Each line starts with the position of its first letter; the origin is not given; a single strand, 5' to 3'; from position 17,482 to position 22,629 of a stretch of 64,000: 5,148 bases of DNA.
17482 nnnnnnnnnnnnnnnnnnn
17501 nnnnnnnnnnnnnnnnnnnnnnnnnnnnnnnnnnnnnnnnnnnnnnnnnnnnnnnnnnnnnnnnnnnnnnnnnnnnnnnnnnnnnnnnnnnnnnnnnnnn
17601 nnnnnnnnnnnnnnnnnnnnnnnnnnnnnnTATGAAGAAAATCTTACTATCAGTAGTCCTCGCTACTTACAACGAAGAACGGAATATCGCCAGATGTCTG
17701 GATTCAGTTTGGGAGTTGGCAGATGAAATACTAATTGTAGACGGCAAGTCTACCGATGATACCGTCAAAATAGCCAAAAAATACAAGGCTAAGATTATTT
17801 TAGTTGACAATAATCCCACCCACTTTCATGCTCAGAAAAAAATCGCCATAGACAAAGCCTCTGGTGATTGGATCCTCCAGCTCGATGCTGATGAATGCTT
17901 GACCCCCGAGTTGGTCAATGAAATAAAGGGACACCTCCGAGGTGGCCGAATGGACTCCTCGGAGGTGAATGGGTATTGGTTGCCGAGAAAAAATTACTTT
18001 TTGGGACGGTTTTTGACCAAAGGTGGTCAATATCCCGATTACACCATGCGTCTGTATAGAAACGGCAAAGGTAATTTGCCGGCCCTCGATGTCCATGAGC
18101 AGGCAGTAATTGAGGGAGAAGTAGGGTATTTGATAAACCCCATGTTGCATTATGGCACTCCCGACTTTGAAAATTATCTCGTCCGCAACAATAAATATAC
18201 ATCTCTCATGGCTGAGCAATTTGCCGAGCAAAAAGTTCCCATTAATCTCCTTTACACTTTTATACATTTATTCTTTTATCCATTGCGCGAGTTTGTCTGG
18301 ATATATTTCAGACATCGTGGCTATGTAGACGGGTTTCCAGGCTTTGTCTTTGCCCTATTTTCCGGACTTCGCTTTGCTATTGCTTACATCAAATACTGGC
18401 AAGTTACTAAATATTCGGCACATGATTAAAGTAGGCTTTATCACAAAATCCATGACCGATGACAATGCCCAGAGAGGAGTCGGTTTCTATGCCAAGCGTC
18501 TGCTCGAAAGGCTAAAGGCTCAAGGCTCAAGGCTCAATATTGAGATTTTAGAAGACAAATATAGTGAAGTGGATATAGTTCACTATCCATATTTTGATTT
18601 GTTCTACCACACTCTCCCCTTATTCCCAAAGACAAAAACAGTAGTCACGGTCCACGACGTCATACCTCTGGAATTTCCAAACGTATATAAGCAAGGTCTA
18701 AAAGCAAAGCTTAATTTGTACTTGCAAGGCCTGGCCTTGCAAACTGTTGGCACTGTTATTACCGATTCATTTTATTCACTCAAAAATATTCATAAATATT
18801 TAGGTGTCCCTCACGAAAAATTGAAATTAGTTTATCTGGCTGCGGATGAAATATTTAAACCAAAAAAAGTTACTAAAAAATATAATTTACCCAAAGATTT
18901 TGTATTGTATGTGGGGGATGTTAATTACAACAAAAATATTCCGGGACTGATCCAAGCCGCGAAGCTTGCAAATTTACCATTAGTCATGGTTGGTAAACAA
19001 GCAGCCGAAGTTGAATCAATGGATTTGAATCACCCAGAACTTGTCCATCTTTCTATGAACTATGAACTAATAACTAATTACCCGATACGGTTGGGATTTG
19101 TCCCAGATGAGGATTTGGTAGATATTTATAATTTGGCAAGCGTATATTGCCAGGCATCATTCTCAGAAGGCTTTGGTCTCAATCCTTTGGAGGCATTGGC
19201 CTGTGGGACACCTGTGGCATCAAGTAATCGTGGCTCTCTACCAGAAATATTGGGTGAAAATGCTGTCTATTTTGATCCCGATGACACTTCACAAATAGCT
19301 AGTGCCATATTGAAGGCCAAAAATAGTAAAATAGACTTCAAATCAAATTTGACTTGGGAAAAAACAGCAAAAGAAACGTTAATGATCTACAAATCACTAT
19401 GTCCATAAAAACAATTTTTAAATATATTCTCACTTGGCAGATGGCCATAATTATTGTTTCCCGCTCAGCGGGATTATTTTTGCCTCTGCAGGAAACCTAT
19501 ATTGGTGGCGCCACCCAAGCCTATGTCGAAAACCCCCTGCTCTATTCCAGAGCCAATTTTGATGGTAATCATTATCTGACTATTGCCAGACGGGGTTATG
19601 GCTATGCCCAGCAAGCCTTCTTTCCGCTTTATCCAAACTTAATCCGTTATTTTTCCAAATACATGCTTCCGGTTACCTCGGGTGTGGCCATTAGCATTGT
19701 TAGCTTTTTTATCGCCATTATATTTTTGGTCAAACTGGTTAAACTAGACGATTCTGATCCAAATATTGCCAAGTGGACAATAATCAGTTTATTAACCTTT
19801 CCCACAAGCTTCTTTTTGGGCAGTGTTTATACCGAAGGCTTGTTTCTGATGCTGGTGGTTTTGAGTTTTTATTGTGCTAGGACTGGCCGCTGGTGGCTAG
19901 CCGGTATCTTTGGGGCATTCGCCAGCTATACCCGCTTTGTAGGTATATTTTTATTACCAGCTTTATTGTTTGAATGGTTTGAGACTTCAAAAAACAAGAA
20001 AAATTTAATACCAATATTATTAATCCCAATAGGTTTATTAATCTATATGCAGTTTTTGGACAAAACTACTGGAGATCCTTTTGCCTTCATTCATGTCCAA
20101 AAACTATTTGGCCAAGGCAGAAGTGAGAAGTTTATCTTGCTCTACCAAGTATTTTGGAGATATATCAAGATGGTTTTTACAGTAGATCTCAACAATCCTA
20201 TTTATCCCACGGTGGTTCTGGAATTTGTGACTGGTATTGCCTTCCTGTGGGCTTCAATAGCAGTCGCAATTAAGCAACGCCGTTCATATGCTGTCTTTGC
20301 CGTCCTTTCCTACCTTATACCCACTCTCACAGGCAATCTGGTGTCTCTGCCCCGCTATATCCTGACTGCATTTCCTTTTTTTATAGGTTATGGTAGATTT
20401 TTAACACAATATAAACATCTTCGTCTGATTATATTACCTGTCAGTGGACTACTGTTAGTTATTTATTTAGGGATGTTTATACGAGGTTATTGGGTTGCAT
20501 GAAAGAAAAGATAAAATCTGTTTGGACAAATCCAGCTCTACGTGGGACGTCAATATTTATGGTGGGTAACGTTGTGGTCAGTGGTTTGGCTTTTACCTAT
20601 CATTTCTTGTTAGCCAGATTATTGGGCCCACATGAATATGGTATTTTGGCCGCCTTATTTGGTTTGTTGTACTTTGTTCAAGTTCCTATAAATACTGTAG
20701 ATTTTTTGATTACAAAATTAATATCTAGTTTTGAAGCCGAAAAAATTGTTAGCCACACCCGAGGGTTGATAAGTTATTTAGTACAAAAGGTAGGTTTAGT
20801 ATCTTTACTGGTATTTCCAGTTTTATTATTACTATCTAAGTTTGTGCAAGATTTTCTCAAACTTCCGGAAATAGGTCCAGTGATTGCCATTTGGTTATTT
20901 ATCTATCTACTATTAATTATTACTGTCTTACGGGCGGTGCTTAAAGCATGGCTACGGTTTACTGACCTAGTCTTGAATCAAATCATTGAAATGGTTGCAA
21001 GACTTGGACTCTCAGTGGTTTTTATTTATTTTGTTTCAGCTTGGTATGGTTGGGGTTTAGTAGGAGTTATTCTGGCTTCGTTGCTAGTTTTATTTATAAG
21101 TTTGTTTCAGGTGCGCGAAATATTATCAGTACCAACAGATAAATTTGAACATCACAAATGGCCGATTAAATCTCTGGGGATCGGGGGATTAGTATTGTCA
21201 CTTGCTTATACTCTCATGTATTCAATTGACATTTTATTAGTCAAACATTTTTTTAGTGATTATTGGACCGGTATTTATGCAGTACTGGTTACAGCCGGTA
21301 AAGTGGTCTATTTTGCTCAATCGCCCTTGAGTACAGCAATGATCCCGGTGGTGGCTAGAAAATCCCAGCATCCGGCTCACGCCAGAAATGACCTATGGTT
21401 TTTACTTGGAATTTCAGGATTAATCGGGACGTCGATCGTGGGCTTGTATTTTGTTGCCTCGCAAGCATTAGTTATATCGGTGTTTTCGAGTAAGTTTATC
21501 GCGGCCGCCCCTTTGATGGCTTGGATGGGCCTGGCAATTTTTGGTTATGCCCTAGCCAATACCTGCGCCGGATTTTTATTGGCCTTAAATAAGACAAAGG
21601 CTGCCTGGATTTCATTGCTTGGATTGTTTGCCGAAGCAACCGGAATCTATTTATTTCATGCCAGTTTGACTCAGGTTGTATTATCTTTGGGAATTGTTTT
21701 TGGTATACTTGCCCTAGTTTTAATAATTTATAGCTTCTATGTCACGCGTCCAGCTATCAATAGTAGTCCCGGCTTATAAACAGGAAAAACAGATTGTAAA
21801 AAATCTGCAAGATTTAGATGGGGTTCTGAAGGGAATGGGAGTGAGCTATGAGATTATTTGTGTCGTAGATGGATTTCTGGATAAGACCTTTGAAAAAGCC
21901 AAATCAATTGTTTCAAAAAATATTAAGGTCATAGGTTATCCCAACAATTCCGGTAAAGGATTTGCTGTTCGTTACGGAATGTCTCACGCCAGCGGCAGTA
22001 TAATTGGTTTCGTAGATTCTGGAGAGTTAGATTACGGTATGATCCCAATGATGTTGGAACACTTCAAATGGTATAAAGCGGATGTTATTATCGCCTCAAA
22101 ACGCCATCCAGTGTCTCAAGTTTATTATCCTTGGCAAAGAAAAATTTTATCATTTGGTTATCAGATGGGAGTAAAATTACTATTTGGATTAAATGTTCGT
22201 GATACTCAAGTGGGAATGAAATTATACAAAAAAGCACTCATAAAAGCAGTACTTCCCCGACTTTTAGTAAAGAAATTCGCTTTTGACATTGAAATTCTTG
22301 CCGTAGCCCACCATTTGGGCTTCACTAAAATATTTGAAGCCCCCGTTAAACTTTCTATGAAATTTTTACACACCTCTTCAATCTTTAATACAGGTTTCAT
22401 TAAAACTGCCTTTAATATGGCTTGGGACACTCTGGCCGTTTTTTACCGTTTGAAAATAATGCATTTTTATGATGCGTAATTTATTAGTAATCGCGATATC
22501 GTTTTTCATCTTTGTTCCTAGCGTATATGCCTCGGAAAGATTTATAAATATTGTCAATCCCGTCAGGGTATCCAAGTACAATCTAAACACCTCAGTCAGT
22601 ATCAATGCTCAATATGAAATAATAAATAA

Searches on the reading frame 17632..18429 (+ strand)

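Call 11: search_protein_families(library=pfam, proteins=[window:17632-18429:+], max_evalue=0.001)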
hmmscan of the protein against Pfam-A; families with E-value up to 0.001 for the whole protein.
window:17632-18429:+ (265 aa): 2 families
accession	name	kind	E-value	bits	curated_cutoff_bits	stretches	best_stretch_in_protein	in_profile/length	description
PF00535.33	Glycos_transf_2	-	3.3e-22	79.6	23.3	1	7-106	1-107/168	Glycosyl transferase family 2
PF13704.12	Glyco_tranf_2_4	-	7.7e-07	30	27.5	1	14-91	2-85/98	Glycosyl transferase family 2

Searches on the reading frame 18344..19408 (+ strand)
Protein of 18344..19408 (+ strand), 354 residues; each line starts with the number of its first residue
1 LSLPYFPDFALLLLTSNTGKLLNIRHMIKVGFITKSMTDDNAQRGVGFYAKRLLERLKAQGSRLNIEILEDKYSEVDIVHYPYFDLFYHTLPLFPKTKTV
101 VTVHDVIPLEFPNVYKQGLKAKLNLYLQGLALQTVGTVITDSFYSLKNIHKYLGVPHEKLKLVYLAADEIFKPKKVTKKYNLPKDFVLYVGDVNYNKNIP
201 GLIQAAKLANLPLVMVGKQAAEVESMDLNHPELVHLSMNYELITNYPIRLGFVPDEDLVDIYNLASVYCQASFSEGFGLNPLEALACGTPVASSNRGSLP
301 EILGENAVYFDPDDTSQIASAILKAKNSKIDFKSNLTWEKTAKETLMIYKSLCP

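Call 10: search_protein_families(library=pfam, proteins=[window:18344-19408:+], max_evalue=0.001)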
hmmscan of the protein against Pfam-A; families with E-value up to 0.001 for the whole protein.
window:18344-19408:+ (354 aa): 4 families
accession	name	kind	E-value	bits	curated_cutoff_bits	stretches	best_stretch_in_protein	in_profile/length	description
PF00534.26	Glycos_transf_1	-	1.3e-25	90.4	26.4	1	181-344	12-171/172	Glycosyl transferases group 1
PF13692.12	Glyco_trans_1_4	-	3.6e-19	69.8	27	1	187-324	4-138/142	Glycosyl transferases group 1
PF13439.12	Glyco_transf_4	-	9.2e-08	32.7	28.5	1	67-166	66-165/170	Glycosyltransferase Family 4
PF20706.3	GT4-conflict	-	6.6e-06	25.8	26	1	257-324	274-335/385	Family 4 Glycosyltransferase in conflict systems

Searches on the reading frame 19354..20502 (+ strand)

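Call 10: search_protein_families(library=pfam, proteins=[window:19354-20502:+], max_evalue=0.001)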
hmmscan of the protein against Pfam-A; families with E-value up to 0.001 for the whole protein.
window:19354-20502:+ (382 aa): 1 family
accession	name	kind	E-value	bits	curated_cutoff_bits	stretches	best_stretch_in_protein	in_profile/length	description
PF04188.19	Mannosyl_trans2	-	1.5e-10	41.5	22.4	1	22-201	14-206/443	Mannosyltransferase (PIG-V)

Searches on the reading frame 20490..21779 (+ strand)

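Call 10: search_protein_families(library=pfam, proteins=[window:20490-21779:+], max_evalue=0.001)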
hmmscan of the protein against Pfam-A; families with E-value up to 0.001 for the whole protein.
window:20490-21779:+ (429 aa): 2 families
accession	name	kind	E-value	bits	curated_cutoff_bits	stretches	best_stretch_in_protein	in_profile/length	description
PF01943.22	Polysacc_synt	-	3.5e-12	46.8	28.2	1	17-290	2-272/274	Polysaccharide biosynthesis protein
PF13440.11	Polysacc_synt_3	-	5.1e-12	46.1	23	1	40-340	1-292/293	Polysaccharide biosynthesis protein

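Call 89: search_protein_families(library=ncbifam, proteins=[window:20490-21779:+], max_evalue=0.001)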
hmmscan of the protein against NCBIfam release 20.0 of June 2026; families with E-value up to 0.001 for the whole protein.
window:20490-21779:+ (429 aa): 0 families

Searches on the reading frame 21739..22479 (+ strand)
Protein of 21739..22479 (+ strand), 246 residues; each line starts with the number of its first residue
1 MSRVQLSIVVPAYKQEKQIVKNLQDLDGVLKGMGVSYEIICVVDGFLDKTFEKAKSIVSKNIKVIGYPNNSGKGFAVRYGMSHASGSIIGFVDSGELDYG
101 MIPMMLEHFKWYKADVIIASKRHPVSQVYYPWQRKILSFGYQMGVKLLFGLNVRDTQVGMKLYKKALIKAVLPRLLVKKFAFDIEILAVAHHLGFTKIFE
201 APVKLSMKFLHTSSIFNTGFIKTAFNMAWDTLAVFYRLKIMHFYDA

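Call 11: search_protein_families(library=pfam, proteins=[window:21739-22479:+], max_evalue=0.001)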
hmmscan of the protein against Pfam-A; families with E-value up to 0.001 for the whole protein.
window:21739-22479:+ (246 aa): 1 family
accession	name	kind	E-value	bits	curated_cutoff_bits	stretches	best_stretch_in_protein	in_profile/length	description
PF00535.33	Glycos_transf_2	-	4.9e-16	59.6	23.3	1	7-170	1-166/168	Glycosyl transferase family 2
